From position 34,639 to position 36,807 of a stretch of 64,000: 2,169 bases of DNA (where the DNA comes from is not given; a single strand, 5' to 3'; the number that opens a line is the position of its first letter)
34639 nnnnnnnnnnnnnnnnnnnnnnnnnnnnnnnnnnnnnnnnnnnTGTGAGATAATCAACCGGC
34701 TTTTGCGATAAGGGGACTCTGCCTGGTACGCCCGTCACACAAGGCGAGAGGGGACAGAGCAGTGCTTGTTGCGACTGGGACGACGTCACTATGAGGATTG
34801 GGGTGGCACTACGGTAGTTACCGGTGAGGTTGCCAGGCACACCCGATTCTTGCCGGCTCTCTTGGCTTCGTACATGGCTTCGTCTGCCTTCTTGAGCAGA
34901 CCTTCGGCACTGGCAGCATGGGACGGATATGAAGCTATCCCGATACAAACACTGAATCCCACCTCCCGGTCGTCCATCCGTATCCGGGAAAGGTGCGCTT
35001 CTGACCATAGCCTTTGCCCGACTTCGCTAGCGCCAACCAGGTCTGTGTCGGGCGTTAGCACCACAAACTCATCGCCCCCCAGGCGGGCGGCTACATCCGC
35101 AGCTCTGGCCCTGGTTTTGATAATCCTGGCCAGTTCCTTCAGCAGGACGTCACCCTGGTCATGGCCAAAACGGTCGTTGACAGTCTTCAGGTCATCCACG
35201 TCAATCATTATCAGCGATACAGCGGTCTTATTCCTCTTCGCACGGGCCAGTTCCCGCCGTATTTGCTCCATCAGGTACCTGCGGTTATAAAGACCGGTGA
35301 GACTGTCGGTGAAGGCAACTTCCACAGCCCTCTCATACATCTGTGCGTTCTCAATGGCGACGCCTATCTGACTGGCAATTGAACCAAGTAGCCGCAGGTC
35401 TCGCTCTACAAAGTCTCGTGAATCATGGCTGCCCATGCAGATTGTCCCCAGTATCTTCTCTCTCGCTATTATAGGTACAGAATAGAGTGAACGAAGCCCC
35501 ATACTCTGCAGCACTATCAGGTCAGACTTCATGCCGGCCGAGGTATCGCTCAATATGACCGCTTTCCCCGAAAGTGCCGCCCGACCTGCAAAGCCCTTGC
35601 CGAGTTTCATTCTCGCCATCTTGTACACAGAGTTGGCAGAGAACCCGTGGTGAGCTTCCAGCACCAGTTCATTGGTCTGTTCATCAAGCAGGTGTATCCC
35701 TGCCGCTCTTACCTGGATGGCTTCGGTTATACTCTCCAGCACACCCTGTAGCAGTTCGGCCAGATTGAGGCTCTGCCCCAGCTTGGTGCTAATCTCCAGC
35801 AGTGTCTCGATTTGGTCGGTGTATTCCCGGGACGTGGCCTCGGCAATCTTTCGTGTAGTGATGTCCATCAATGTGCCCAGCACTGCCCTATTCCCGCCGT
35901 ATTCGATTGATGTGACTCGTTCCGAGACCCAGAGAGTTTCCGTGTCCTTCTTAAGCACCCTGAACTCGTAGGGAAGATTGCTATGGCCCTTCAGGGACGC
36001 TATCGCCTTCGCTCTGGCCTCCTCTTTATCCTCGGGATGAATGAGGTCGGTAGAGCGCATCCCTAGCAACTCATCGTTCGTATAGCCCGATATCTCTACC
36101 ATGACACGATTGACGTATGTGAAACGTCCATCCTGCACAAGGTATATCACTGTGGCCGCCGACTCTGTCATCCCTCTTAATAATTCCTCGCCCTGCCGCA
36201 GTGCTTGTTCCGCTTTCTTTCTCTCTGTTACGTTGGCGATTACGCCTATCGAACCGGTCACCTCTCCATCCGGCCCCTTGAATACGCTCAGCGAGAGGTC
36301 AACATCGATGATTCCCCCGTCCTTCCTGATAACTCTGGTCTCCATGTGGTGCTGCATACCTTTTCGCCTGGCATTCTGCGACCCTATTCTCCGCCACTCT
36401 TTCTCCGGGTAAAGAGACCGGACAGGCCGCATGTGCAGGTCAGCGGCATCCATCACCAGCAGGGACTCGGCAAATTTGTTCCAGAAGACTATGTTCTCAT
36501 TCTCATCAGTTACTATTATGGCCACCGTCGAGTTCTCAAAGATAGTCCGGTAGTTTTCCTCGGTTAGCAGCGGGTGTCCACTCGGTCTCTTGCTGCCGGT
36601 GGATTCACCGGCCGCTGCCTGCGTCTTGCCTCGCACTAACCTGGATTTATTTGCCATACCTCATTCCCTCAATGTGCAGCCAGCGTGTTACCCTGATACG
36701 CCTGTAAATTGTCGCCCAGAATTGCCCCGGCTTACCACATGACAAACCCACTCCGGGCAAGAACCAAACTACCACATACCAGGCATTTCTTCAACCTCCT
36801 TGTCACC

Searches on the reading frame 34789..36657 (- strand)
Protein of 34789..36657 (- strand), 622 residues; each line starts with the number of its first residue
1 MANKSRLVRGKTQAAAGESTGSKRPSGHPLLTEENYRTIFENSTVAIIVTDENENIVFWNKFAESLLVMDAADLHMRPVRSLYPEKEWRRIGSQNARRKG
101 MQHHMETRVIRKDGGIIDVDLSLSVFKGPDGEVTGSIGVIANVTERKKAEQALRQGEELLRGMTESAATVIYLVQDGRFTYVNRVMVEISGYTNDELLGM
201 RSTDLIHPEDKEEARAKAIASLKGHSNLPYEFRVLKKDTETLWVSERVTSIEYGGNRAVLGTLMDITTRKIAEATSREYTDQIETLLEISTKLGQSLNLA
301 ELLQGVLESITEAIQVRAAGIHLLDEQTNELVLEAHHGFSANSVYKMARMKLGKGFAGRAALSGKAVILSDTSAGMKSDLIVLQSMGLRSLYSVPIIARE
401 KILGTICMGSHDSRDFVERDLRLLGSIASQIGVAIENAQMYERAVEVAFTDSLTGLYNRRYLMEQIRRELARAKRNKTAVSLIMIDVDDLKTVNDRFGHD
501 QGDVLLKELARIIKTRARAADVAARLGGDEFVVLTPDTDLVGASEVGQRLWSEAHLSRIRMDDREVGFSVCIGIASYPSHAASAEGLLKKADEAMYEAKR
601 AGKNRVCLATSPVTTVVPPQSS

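Call 20: search_protein_families(library=pfam, proteins=[window:34789-36657:-], max_evalue=0.000001)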
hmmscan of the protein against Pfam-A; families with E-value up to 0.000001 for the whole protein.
window:34789-36657:- (622 aa): 9 families
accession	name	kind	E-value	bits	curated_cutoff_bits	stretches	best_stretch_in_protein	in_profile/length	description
PF00990.26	GGDEF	-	6.1e-47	159.8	23.8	1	448-605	1-161/161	Diguanylate cyclase, GGDEF domain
PF00989.32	PAS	-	7e-27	94.1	22.6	2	34-140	1-110/113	PAS fold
PF13426.13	PAS_9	-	3.7e-25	88.6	27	2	171-267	6-102/103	PAS domain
PF13185.12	GAF_2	-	5.3e-23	82.2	28.6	1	297-436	2-136/136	GAF domain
PF08447.18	PAS_3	-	1.7e-19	70.3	25.6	1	180-255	2-78/89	PAS fold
PF01590.32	GAF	-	4.7e-17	63.2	22.4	1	298-435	1-133/133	GAF domain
PF08448.16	PAS_4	-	8.9e-15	55.3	23.1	0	169-270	7-109/110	PAS fold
PF13188.13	PAS_8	-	2.9e-14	52.8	21.8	0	35-86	2-54/65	PAS domain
PF13492.12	GAF_3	-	1.6e-13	51.6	27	1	298-437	1-129/129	GAF domain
